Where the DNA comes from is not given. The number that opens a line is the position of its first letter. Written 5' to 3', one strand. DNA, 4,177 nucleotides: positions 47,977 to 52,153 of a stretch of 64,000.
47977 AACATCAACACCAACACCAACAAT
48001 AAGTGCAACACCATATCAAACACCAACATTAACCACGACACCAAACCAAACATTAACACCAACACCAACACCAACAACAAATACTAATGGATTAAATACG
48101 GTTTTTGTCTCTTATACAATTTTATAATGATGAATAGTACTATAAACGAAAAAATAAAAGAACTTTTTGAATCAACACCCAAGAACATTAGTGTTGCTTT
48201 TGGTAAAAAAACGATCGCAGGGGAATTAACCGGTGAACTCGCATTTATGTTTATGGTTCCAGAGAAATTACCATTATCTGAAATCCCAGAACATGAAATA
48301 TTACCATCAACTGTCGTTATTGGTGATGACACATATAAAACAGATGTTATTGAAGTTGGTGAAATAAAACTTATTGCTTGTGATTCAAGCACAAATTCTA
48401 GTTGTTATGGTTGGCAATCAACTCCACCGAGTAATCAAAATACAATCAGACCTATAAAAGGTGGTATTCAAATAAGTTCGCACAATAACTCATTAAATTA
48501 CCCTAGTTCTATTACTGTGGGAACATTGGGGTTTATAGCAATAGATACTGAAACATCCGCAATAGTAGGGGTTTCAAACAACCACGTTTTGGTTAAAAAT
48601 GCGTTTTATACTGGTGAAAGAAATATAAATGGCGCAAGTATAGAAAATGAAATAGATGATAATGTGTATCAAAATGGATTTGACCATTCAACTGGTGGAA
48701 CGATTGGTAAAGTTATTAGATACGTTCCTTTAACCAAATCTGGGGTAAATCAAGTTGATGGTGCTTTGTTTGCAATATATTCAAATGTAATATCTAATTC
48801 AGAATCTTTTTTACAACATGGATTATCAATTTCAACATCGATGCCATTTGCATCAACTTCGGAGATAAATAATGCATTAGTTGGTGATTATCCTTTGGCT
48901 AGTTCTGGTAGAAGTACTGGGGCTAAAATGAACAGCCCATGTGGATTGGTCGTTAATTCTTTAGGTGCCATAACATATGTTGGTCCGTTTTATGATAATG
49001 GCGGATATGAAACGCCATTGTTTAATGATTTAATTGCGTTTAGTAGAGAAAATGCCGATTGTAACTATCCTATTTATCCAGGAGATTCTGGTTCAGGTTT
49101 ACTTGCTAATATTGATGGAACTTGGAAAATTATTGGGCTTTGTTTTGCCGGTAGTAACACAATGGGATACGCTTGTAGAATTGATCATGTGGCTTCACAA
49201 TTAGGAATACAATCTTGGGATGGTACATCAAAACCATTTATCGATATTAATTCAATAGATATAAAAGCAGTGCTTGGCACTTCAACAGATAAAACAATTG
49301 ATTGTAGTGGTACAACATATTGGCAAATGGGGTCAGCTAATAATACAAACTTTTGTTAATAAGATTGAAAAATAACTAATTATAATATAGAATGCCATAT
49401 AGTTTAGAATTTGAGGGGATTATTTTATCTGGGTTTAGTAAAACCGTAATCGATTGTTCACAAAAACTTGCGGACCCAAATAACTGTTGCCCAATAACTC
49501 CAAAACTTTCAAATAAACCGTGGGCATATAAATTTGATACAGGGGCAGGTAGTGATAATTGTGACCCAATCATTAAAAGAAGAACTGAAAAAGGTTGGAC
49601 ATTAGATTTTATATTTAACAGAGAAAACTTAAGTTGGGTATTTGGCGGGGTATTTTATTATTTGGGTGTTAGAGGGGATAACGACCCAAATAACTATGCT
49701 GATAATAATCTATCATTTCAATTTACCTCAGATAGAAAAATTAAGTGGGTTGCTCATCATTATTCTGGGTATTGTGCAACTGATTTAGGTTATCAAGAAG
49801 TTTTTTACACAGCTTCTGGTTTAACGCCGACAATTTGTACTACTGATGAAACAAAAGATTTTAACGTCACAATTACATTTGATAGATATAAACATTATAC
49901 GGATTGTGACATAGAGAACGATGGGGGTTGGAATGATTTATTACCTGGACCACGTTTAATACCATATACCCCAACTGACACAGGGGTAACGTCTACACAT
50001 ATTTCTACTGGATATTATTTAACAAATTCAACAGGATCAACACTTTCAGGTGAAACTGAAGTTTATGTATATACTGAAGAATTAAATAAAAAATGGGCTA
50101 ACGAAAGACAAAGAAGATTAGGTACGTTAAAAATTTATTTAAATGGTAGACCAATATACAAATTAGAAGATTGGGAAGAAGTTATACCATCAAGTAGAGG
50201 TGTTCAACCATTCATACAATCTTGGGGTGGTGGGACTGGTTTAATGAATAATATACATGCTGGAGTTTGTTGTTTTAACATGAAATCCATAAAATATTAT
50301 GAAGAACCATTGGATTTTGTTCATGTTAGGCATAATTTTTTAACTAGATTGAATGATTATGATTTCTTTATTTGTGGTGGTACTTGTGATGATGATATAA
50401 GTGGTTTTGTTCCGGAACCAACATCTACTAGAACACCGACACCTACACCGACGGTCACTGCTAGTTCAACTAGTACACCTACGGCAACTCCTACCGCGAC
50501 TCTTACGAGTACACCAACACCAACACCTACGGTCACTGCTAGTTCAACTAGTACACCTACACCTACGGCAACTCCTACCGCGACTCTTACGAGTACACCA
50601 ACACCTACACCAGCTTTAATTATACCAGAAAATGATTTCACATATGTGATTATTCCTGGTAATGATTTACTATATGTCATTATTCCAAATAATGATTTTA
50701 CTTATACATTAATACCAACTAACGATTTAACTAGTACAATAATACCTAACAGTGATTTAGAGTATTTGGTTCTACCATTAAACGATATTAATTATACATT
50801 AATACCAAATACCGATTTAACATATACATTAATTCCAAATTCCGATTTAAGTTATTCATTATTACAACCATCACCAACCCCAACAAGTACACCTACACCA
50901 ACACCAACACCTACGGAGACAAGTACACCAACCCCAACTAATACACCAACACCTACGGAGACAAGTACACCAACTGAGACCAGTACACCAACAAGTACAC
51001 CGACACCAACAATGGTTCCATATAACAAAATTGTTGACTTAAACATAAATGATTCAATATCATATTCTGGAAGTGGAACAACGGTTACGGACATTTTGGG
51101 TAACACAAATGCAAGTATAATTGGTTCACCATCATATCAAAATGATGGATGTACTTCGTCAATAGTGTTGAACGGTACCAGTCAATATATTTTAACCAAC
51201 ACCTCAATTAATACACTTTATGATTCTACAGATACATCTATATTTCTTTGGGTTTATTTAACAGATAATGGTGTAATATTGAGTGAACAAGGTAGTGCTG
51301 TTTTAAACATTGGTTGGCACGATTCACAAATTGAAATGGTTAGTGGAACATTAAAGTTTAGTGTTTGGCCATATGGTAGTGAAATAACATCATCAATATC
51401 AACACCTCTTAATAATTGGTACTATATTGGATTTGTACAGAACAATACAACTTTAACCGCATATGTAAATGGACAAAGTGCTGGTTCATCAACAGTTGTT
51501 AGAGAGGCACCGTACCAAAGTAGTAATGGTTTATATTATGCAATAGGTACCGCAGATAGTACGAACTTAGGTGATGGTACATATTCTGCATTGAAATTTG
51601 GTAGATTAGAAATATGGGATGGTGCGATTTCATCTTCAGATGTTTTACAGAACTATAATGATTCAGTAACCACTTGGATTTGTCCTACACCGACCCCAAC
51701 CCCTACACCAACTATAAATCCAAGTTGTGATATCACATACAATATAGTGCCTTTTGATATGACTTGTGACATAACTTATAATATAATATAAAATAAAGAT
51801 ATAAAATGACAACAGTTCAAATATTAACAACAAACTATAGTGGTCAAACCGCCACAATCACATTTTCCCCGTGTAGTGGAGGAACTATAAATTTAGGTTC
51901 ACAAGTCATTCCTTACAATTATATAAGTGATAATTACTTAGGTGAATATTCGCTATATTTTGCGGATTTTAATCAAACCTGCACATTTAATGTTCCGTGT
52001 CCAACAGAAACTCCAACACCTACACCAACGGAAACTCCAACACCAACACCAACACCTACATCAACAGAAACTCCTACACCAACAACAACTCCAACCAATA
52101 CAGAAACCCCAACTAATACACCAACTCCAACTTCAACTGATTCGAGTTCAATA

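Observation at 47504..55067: Fiber/adhesin module built on Pro/Thr-rich linkers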

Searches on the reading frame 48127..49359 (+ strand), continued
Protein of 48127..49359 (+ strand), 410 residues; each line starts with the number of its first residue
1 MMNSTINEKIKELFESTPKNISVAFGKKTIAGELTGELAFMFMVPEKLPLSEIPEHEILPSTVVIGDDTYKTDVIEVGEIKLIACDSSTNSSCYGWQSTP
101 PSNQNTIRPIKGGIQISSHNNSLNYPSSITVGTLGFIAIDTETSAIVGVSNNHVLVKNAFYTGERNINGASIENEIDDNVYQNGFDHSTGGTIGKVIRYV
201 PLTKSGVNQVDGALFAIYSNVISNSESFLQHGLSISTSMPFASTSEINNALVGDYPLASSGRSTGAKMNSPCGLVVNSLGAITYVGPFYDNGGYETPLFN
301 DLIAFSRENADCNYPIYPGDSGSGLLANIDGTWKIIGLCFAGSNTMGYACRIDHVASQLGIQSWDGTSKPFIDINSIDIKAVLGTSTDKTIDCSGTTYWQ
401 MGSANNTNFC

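Call 92: find_encoding_contigs(protein=P0249, flank=7000, max_places=1)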
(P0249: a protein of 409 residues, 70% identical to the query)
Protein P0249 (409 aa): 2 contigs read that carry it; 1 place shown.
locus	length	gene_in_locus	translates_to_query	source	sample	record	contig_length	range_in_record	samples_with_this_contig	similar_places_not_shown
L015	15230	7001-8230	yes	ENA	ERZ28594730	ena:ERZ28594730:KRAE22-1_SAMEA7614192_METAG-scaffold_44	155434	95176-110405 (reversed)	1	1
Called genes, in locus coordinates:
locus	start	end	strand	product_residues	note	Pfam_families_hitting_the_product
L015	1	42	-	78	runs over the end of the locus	-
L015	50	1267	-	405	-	-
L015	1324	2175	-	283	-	PF05050:Methyltransf_21 (weak)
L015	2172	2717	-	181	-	PF00132:Hexapep, PF14602:Hexapep_2 (weak)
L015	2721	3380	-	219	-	-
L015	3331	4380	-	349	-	-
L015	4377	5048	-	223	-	-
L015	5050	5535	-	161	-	-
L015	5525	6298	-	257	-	-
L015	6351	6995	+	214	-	-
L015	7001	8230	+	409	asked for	-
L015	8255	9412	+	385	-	-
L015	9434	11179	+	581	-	-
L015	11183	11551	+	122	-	-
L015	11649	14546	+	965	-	PF03104:DNA_pol_B_exo1, PF13482:RNase_H_2, PF00136:DNA_pol_B (faint)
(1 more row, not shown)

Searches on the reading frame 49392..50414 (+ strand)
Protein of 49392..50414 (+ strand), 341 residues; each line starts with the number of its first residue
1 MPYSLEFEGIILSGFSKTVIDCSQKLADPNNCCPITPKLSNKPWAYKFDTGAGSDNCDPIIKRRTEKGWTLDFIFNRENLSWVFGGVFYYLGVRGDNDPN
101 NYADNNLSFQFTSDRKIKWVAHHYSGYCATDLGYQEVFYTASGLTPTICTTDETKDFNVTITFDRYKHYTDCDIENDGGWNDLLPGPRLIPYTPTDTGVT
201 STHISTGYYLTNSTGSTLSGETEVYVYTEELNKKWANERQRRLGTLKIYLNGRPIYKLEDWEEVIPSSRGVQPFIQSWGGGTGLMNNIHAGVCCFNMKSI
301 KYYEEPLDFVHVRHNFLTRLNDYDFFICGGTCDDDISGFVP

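Call 20: search_solved_structures(query=window:49392-50414:+, max_evalue=1)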
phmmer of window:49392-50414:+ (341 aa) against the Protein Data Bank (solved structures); distinct sequences matched with E-value up to 1: 1.
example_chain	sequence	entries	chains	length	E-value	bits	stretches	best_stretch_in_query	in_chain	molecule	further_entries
2rf0_A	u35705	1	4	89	0.78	11.9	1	122-189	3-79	Mitogen-activated protein kinase kinase kinase 10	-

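Call 33: find_homologous_proteins(query=window:49392-50411:+, max_evalue=0.001)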
Query window:49392-50411:+ (340 aa): 470 proteins with E <= 0.001 among 1134 candidates; the best 120 are listed.
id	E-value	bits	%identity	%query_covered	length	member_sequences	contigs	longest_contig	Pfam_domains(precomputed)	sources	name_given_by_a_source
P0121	2.4e-233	792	96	100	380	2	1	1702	-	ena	-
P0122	5.2e-206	702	88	97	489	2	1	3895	-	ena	-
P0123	5.7e-160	550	68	98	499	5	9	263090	-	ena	-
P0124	3.9e-154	531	67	99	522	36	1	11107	-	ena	-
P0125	2.1e-152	526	67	99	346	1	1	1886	-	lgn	-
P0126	7.5e-151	520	70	96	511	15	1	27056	-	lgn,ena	-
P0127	4.6e-150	518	67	99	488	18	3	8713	-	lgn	-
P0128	1.3e-149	516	66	99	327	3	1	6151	-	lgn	-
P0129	1.5e-148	513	65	99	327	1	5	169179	-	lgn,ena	-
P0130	2.0e-148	512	68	97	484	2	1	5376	-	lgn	-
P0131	1.6e-147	509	67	98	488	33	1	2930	-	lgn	-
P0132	1.9e-147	509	67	97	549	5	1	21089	-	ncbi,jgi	jgi:hypothetical protein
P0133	3.9e-147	508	67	97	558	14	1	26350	-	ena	-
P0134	7.8e-147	507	66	97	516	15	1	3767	-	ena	-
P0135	7.9e-147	507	67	95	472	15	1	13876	-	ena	-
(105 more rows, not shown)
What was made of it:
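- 49392..50411 (+): g3 N-terminal conserved domain (aa 1-340), a ConA-like lectin fold. 470 homologues, mostly ~485 aa fused with the g1 N-domain (call 33).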

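Call 64: search_solved_structures(query=A2, max_evalue=1)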
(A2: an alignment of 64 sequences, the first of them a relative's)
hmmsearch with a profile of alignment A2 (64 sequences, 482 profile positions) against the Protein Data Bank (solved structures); distinct sequences matched with E-value up to 1: 0.

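Call 73: predict_structure(alignment_id=A2)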
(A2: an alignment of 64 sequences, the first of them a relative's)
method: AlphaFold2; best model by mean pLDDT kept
length: 489 residues; sequences in the alignment: 64
mean_pLDDT: 76.0   pTM: 0.75
mean pLDDT of the five models: 76.0, 74.8, 74.0, 73.7, 73.1
residues with pLDDT >= 90: 207; 70-90: 121; 50-70: 73; < 50: 88
segments of 3 or more residues with pLDDT < 50: 1-32, 311-319, 326-340, 347-355, 457-467, 485-489
pLDDT, mean of each block of 10 residues (from residue 1): 31 33 39 56 76 91 93 95 94 90 82 91 95 85 92 94 92 91 89 90 94 94 76 91 93 68 83 85 95 73 52 47 49 39 49 50 71 94 92 75 91 88 96 90 87 62 44 53 44
secondary structure, 60 per line:
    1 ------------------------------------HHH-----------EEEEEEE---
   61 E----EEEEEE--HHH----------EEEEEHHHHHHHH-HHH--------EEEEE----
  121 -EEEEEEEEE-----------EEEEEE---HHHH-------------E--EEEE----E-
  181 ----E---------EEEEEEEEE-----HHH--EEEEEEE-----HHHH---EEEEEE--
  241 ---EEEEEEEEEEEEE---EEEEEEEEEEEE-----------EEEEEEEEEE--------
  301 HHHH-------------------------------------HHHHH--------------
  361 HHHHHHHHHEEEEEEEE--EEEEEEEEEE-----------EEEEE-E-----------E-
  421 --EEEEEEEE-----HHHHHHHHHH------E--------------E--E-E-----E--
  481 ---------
elements in order: E51-57 E66-71 E87-91 H92-99 E112-116 E122-130 E142-147 H151-154 E171-174 E195-203 E214-220 H226-229 E233-238 E244-256 E260-271 E283-292 H301-304 H342-346 H361-369 E370-377 E380-389 E401-405 E423-430 H436-445
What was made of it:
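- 49392..50411 (+): An AF2 model of the 88%-identical homologue P0122 has pLDDT 76 (call 73).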

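Call 86: search_dna_similar(query=window:49392-50411:+, collection=phages, mode=protein, max_evalue=0.1, max_rows=15)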
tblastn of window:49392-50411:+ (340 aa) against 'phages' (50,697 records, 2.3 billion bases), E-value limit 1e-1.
No match.

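Call 93: find_encoding_contigs(protein=P0122, flank=7000, max_places=2)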
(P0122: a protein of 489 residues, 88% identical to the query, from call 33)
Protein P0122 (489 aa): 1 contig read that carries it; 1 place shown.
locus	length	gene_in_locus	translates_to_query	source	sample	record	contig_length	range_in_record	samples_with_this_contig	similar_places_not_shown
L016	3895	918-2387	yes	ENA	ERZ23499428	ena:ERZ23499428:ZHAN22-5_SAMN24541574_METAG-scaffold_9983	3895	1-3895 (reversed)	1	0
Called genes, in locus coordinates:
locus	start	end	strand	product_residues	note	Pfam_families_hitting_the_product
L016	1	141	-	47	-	?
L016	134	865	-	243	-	-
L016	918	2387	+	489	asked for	-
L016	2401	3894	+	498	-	?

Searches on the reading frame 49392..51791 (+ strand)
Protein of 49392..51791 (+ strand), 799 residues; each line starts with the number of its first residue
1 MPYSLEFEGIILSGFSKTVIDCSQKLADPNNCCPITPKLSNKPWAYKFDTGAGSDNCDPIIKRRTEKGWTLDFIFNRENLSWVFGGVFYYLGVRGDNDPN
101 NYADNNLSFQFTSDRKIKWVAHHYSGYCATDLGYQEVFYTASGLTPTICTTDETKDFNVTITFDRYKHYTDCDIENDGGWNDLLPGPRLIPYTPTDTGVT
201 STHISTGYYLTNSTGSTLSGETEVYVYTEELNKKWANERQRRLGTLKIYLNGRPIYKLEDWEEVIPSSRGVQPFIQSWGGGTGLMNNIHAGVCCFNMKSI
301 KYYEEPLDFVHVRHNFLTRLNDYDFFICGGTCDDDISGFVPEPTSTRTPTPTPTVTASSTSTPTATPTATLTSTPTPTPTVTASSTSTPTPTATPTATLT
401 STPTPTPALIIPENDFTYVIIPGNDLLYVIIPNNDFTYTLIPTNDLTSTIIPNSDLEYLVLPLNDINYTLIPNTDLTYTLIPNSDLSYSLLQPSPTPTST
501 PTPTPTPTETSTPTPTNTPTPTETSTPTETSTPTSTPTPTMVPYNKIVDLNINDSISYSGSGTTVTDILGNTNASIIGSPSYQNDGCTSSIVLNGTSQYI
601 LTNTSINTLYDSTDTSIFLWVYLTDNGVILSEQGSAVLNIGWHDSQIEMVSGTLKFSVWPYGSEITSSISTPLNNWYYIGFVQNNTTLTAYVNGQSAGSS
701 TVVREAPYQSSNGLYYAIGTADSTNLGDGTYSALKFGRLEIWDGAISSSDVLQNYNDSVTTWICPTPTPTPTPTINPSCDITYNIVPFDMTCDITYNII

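Call 6: search_protein_families(library=pfam, proteins=[window:49392-51791:+], max_evalue=0.1)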
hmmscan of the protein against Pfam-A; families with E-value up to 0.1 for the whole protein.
window:49392-51791:+ (799 aa): 1 family
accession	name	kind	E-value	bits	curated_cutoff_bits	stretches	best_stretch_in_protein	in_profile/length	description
PF13385.13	Laminin_G_3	-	1.9e-10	41.6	27.6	1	594-751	1-150/151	Concanavalin A-like lectin/glucanases superfamily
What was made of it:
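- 51171..51644 (+): g3 Laminin_G_3 / ConA-like lectin domain (aa 594-751). Pfam PF13385, E 1.9e-10, 41.6 bits against a cut-off of 27.6 (call 6).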

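Call 7: search_protein_families(library=phrogs, proteins=[window:49392-51791:+], max_evalue=0.01)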
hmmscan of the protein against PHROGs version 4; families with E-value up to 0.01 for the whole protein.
window:49392-51791:+ (799 aa): 2 families
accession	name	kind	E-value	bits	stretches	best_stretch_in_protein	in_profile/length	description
phrog_15511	-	unknown function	4.6e-07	30.3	2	492-612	219-313/511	-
phrog_17320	-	unknown function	0.0021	16.8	1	609-756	943-1091/1373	-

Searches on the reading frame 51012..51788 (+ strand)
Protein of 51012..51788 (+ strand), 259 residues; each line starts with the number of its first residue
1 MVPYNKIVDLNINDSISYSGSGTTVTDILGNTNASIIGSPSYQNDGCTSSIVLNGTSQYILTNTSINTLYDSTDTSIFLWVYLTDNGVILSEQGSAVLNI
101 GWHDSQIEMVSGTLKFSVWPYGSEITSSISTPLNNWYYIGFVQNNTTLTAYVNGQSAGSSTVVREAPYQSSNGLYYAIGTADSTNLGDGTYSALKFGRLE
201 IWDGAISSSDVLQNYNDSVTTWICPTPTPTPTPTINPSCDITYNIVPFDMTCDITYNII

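Call 88: search_dna_similar(query=window:51012-51788:+, collection=phages, mode=protein, max_evalue=0.01, max_rows=15)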
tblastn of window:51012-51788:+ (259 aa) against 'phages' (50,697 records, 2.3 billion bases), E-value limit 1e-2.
Records with a match: 3; places in all: 3; records where one place covers at least 80% of the query: 0.
Best place of each record, by identity: <60% 3.
By first word of the organism name: uncultured 2; Synechococcus 1.
By host as written in the record: - 2; Synechococcus sp. MW02 1.
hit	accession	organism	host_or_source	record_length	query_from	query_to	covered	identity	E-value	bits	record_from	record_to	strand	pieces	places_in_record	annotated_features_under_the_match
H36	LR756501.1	uncultured phage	metagenomic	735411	49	216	65%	29.9%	8e-4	46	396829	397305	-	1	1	record has no annotation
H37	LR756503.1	uncultured phage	metagenomic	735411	49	216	65%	29.9%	8e-4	46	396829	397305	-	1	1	record has no annotation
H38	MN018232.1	Synechococcus phage S-B43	Synechococcus sp. MW02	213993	2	158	61%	29.4%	6e-4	47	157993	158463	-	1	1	hypothetical protein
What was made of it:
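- Tried and rejected: The g3 C-terminal region, including the LamG domain, gave weak hits at E ~1e-3 (call 88).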

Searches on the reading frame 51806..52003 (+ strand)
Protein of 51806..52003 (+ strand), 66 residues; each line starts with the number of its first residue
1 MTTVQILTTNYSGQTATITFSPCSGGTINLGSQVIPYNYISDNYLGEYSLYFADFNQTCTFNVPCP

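Call 75: search_protein_representatives(alignment_id=A4)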
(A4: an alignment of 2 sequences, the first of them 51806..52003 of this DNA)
Query: 2 sequences, 72 profile positions. Proteins with E-value up to 0.001 (for the whole library): 386; up to 1e-10: 202; up to 1e-30: 6. The best 150 are listed.
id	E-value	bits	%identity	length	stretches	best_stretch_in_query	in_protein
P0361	1.0e-34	134.5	-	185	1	1-72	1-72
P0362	1.9e-33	130.5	-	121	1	1-71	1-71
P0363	2.5e-33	130.1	-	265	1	1-71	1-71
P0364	4.6e-32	126.0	-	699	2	1-71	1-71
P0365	8.0e-32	125.3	-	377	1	1-71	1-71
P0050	3.5e-31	123.2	-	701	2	1-71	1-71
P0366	1.1e-30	121.6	-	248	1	1-70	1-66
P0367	5.5e-30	119.4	-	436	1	1-70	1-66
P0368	5.6e-30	119.3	-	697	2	1-71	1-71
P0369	6.2e-30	119.2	-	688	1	1-71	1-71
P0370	9.6e-30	118.6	-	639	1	1-70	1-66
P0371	9.9e-30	118.6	-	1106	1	1-70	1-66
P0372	1.1e-29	118.4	-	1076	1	1-70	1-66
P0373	1.9e-29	117.7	-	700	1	1-71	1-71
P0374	3.8e-29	116.7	-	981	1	1-70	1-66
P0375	3.8e-29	116.7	-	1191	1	1-70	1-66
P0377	1.7e-27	111.4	-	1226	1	1-70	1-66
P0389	3.0e-22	94.6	-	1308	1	1-71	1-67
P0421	8.1e-17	77.2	-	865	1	1-69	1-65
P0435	7.7e-16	74.0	-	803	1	1-70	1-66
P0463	7.5e-15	70.9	-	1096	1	1-71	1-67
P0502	2.0e-13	66.3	-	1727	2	4-71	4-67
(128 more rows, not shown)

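Call 78: search_protein_families(library=pfam, proteins=[P0372, P0375, P0377, P0389, P0502, P0463, P0421, P0435], max_evalue=0.001)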
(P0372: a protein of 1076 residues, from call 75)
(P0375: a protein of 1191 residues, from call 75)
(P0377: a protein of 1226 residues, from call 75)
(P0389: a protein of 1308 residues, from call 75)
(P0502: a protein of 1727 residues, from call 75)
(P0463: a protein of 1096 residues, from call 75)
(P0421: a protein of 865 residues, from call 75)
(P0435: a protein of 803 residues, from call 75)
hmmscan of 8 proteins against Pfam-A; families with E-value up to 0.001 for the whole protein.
P0372 (1076 aa): 0 families

P0375 (1191 aa): 0 families

P0377 (1226 aa): 0 families

P0389 (1308 aa): 0 families

P0502 (1727 aa): 0 families

P0463 (1096 aa): 0 families

P0421 (865 aa): 1 family
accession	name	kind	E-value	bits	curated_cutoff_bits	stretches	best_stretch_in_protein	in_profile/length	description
PF09603.15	Fib_succ_major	-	1e-27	98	33.9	1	329-510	7-184/187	Fibrobacter succinogenes major domain (Fib_succ_major)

P0435 (803 aa): 1 family
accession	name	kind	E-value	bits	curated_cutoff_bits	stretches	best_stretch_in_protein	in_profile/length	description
PF09603.15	Fib_succ_major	-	8e-30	104.9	33.9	1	525-719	1-186/187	Fibrobacter succinogenes major domain (Fib_succ_major)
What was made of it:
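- Tried and rejected: The beads are mostly unknown domains (call 78).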
